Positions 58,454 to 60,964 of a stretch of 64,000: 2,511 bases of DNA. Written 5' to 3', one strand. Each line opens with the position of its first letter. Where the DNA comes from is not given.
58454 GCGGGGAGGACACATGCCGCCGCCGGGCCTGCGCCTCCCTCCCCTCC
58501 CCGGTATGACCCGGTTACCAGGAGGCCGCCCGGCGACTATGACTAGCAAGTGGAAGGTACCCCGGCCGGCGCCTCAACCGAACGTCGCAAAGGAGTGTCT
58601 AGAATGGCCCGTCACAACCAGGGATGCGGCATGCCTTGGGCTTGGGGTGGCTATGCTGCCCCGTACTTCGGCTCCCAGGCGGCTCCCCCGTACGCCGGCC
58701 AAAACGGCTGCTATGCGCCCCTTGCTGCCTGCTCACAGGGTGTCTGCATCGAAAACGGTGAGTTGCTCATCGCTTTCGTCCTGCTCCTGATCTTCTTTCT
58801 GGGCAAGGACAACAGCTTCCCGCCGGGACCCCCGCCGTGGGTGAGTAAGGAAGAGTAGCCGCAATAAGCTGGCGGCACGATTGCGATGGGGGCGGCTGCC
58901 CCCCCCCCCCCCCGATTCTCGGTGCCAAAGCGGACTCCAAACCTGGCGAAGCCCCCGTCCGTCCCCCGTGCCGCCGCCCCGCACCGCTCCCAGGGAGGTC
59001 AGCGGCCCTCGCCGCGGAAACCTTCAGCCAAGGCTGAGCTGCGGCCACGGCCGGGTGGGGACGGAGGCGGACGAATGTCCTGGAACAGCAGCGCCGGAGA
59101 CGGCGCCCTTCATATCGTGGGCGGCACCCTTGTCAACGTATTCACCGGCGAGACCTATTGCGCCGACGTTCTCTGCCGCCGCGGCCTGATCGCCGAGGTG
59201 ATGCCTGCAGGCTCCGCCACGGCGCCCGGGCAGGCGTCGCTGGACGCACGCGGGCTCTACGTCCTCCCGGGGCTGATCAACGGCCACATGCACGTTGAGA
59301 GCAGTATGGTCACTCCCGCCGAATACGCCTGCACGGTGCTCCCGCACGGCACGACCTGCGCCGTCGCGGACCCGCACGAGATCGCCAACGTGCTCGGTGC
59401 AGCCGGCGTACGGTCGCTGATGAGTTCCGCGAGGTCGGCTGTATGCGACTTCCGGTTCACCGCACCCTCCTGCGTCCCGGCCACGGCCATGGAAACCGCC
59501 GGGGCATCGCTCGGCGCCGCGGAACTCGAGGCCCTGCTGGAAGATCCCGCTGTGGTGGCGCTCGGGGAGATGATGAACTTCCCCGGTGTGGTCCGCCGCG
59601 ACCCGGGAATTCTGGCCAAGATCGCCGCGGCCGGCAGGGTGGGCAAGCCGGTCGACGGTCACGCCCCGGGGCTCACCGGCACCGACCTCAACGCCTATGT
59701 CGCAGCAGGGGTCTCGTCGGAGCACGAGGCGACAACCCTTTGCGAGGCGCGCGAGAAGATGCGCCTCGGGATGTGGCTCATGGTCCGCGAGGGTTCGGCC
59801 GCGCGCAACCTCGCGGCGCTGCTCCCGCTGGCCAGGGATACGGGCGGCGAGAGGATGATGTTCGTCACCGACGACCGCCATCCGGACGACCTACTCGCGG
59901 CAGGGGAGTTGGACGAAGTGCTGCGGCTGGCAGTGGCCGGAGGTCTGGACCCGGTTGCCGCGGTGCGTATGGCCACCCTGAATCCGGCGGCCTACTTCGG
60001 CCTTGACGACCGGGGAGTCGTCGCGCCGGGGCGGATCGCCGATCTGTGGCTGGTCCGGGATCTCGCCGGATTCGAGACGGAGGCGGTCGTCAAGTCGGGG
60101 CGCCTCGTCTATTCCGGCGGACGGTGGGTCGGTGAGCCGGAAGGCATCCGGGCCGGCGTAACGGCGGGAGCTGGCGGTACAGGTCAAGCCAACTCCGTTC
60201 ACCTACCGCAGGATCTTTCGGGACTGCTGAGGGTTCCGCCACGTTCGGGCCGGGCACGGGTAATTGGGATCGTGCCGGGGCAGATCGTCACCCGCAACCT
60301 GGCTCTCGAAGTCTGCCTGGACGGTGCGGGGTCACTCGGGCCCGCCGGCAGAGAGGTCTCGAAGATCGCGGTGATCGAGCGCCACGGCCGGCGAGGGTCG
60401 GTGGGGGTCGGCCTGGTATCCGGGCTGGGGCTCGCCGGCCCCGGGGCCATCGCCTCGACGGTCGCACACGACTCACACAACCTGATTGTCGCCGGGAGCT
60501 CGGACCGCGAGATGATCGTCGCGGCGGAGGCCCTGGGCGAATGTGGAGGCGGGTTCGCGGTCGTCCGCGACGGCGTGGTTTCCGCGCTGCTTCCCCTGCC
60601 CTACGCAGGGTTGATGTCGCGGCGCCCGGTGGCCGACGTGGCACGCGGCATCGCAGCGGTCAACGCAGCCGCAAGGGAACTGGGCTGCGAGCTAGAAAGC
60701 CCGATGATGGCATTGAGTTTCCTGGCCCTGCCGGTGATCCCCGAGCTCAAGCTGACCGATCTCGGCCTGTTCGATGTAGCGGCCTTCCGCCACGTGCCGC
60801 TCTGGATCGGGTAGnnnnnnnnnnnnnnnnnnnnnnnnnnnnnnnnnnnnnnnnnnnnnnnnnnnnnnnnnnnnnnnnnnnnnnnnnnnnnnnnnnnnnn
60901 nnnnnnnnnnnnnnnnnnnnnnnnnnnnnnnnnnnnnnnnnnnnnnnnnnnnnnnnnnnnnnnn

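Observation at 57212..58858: Tandem array of four mini-genes encoding Cys/Gly/Tyr-rich tail-anchored peptides with an invariant C-terminal module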

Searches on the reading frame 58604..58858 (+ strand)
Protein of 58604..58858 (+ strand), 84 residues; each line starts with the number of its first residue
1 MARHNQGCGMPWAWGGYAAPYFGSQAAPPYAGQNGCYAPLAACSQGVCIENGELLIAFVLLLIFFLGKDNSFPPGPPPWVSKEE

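Call 6: search_protein_families(library=pfam, proteins=[window:58604-58858:+], max_evalue=10)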
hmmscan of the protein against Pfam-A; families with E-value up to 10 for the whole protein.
window:58604-58858:+ (84 aa): 0 families

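Call 7: search_protein_families(library=ncbifam, proteins=[window:58604-58858:+], max_evalue=10)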
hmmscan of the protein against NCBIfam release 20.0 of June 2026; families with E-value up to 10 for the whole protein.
window:58604-58858:+ (84 aa): 0 families

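Call 10: find_homologous_proteins(query=window:58604-58855:+, max_evalue=10)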
Query window:58604-58855:+ (84 aa): 6 proteins with E <= 10 among 7 candidates.
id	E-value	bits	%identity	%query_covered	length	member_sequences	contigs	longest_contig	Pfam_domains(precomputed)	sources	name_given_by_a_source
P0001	5.4e-53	195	100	100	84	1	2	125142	-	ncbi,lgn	-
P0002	6.9e-36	140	80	94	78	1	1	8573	-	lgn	-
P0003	1.3e-10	59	72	55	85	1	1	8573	-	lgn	-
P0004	3.3e-8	51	76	44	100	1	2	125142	-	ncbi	-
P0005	9.7e-6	43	92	29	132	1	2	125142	-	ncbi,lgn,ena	-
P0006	1.6e-4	39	52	68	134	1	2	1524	-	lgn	-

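Call 13: find_encoding_contigs(protein=P0002, flank=10000)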
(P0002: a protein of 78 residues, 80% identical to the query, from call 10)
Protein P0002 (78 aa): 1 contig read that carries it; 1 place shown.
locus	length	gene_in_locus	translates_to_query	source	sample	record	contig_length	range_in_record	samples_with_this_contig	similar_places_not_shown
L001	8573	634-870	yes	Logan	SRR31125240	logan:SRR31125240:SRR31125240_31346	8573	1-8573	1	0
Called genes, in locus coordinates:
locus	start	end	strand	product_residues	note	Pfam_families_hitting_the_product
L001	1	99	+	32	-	?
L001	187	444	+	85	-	-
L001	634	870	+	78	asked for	-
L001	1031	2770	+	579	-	PF01979:Amidohydro_1, PF07969:Amidohydro_3 (faint), PF13382:Adenine_deam_C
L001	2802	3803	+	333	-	PF00291:PALP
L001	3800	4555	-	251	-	PF00027:cNMP_binding, PF13545:HTH_Crp_2, PF00325:Crp (weak)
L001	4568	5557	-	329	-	PF00291:PALP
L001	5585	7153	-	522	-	PF00496:SBP_bac_5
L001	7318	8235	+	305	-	-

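Call 14: find_encoding_contigs(protein=P0006, flank=10000)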
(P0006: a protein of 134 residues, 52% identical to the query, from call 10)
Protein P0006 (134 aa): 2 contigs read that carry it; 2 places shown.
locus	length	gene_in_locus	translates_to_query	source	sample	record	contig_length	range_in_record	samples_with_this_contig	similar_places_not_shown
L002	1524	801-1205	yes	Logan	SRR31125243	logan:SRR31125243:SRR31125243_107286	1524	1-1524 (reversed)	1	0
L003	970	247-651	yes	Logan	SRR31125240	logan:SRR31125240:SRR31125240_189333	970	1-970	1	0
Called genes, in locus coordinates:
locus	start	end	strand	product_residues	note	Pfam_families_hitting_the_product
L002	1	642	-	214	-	?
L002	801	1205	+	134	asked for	-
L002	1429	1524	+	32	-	?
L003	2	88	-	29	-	?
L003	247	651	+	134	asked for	-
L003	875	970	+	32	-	?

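Call 15: find_encoding_contigs(protein=P0001, flank=10000)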
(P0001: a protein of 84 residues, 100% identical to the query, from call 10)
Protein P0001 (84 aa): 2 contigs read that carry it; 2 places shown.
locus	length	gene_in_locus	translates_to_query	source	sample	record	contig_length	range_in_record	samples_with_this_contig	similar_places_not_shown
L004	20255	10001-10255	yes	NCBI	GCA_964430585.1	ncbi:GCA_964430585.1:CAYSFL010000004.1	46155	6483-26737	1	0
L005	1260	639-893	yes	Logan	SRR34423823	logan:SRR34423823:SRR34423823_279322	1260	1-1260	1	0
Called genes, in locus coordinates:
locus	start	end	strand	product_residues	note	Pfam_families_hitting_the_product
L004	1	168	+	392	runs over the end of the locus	PF03417:AAT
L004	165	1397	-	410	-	PF04055:Radical_SAM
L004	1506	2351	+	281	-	PF13620:CarboxypepD_reg (weak)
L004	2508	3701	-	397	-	PF01546:Peptidase_M20, PF07687:M20_dimer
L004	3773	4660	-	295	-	PF02811:PHP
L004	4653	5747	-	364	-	PF01926:MMR_HSR1, PF02421:FeoB_N (weak), PF02824:TGS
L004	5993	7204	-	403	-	PF07969:Amidohydro_3 (weak), PF01979:Amidohydro_1, PF07969:Amidohydro_3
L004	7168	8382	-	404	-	PF07969:Amidohydro_3 (weak), PF01979:Amidohydro_1, PF07969:Amidohydro_3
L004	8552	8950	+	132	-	-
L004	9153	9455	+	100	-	-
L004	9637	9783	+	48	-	-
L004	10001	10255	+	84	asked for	-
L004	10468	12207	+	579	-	PF07969:Amidohydro_3 (faint), PF01979:Amidohydro_1, PF13382:Adenine_deam_C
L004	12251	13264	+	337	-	PF00291:PALP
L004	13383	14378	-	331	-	PF00291:PALP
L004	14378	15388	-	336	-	PF00005:ABC_tran, PF13304:AAA_21 (faint), PF08352:oligo_HPY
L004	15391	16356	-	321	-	PF00005:ABC_tran, PF08352:oligo_HPY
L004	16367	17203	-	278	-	PF00528:BPD_transp_1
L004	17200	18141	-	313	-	PF19300:BPD_transp_1_N, PF00528:BPD_transp_1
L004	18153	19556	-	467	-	PF00144:Beta-lactamase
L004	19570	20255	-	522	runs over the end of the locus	PF00496:SBP_bac_5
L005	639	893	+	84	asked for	-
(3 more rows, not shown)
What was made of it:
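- The nearest sporulation-type genes are more than 40 kb away, and the immediate neighbours are metabolic: amidohydrolases, adenine deaminase and PALP enzymes (call 15).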

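Call 55: list_cluster_members(proteins=[P0001, P0005, P0008, P0014, L004:10468-12204:+, L010:5019-6125:-, L011:4802-6529:+])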
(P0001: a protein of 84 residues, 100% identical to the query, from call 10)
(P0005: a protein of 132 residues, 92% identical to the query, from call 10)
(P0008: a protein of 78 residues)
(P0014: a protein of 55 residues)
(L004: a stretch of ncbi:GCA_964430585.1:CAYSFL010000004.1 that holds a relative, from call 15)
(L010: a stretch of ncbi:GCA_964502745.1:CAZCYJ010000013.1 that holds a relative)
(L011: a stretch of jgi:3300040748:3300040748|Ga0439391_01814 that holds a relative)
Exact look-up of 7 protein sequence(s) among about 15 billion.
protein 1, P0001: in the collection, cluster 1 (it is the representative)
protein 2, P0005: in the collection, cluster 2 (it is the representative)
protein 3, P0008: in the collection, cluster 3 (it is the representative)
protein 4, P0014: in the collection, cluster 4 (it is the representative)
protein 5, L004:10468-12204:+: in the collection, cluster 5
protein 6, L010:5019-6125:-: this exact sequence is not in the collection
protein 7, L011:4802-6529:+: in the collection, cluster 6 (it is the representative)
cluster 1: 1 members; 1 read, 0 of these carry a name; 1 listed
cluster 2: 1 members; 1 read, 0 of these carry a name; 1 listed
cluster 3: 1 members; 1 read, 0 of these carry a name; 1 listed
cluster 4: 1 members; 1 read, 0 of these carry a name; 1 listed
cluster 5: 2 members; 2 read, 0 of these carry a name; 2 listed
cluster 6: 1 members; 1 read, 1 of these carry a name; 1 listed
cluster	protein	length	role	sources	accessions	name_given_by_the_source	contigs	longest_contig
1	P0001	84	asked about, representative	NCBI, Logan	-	-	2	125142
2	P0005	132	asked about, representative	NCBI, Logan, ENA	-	-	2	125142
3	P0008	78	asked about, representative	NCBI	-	-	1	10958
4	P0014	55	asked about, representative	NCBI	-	-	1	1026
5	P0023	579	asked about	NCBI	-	-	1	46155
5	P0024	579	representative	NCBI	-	-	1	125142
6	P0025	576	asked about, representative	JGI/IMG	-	adenine deaminase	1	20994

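Call 69: search_protein_families(library=padloc, proteins=[window:58604-58858:+], max_evalue=1)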
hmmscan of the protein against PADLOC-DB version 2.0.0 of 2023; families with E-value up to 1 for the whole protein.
window:58604-58858:+ (84 aa): 0 families

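Call 70: search_protein_families(library=phrogs, proteins=[window:58604-58858:+], max_evalue=1)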
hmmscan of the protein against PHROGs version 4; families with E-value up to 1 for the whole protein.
window:58604-58858:+ (84 aa): 0 families

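Call 71: search_protein_families(library=ncbifam, proteins=[L004:165-1394:-, L004:1506-2348:+, L004:4653-5744:-, L004:3773-4657:-], max_evalue=0.001)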
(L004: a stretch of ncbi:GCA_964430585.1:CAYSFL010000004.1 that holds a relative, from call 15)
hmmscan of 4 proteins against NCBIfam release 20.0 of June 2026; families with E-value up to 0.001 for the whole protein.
L004:165-1394:- (409 aa): 4 families
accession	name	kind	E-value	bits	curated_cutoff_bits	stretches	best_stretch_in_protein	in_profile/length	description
NF038135.1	rSAM_Rv2578c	equivalog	1.3e-22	80.3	430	1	53-307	63-316/317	Rv2578c family radical SAM protein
NF033668.1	rSAM_PA0069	hypoth_equivalog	2.6e-22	79.3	360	1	54-266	61-278/348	PA0069 family radical SAM protein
NF038136.1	rSAM_Rv_intein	exception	4.9e-21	75.2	700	1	113-307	385-573/574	intein-containing Rv2578c family radical SAM protein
TIGR04470.1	rSAM_mob_pairB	equivalog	2.1e-08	33.9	410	1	54-219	22-183/285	radical SAM mobile pair protein B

L004:1506-2348:+ (281 aa): 0 families

L004:4653-5744:- (363 aa): 10 families
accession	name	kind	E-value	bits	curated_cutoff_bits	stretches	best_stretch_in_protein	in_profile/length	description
NF008955.0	PRK12297.1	equivalog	1.6e-15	57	406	1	81-135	161-216/429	GTPase ObgE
TIGR02729.1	Obg_CgtA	equivalog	2.7e-14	52.9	280.25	1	46-180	124-267/329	Obg family GTPase CgtA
NF008956.1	PRK12299.1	equivalog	1.1e-12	47.6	300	1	35-137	114-217/327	GTPase ObgE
NF008954.1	PRK12296.1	equivalog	1.1e-12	47.1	377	1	81-137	161-217/470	GTPase ObgE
NF007171.0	PRK09602.1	subfamily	1.1e-11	44.2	387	1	81-121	4-44/397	YchF-related putative GTPase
TIGR00092.1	TIGR00092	equivalog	7.8e-06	25.2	279.2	0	84-129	7-53/368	redox-regulated ATPase YchF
NF000908.1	PRK00089.1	equivalog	2.8e-05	23.6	237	1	79-136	3-61/291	GTPase Era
TIGR00437.1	feoB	equivalog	0.0003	19.6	315.65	1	86-134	1-49/594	ferrous iron transport protein B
TIGR00231.1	small_GTP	domain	0.00031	20.5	42.5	0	81-164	5-89/164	GTP-binding protein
TIGR00450.1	mnmE_trmE_thdF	equivalog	0.00093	18.4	252.6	0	81-132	211-263/446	tRNA uridine-5-carboxymethylaminomethyl(34) synthesis GTPase MnmE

L004:3773-4657:- (294 aa): 9 families
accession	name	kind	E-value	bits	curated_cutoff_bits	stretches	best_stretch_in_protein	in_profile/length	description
NF005596.0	PRK07328.1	subfamily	2.2e-47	161.7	202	1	8-286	4-266/269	histidinol-phosphatase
TIGR01856.1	hisJ_fam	subfamily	9.6e-38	130.3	90.2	1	9-256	2-243/252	histidinol-phosphatase HisJ family protein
NF004086.0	PRK05588.1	equivalog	2.4e-20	73.6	321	1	93-264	67-233/255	histidinol phosphate phosphatase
NF005235.0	PRK06740.1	equivalog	2e-19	70.2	442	1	73-288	122-331/335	histidinol phosphate phosphatase domain-containing protein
NF005597.0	PRK07329.1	equivalog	9.1e-15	54.9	303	1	8-254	4-224/257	hypothetical protein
NF005996.1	PRK08123.1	equivalog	1.4e-13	50.8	133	1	9-260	2-258/262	histidinol-phosphatase HisJ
NF005928.0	PRK07945.1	equivalog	6.2e-05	22.5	250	1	158-258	214-303/337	PHP domain-containing protein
NF006702.0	PRK09248.1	domain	8.2e-05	22.2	264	0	8-52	5-49/246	PHP domain-containing protein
NF038032.1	CehA_McbA_metalo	domain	0.00011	21.7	80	0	7-47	4-43/315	CehA/McbA family metallohydrolase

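Call 88: find_encoding_contigs(protein=P0024, flank=10000, max_places=2)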
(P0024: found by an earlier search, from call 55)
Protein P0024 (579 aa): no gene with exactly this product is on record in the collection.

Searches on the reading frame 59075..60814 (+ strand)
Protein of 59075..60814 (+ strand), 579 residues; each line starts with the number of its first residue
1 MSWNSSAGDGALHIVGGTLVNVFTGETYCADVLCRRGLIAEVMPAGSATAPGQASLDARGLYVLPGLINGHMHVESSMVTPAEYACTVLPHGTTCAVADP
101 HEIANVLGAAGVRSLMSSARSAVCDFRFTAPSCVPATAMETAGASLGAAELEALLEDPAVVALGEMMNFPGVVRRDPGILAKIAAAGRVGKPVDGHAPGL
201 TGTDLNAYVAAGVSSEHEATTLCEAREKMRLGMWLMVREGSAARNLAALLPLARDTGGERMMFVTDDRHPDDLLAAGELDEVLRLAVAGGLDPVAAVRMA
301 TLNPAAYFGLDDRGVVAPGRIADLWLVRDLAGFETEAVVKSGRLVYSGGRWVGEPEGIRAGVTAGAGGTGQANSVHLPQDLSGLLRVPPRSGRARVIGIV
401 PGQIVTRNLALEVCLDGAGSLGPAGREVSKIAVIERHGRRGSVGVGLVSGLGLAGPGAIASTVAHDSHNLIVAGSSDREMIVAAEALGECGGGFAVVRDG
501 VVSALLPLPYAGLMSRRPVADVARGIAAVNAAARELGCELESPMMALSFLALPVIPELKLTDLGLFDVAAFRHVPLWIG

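Call 87: find_encoding_contigs(protein=window:59075-60814:+, flank=10000, max_places=2)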
Protein window:59075-60814:+ (579 aa): no gene with exactly this product is on record in the collection.
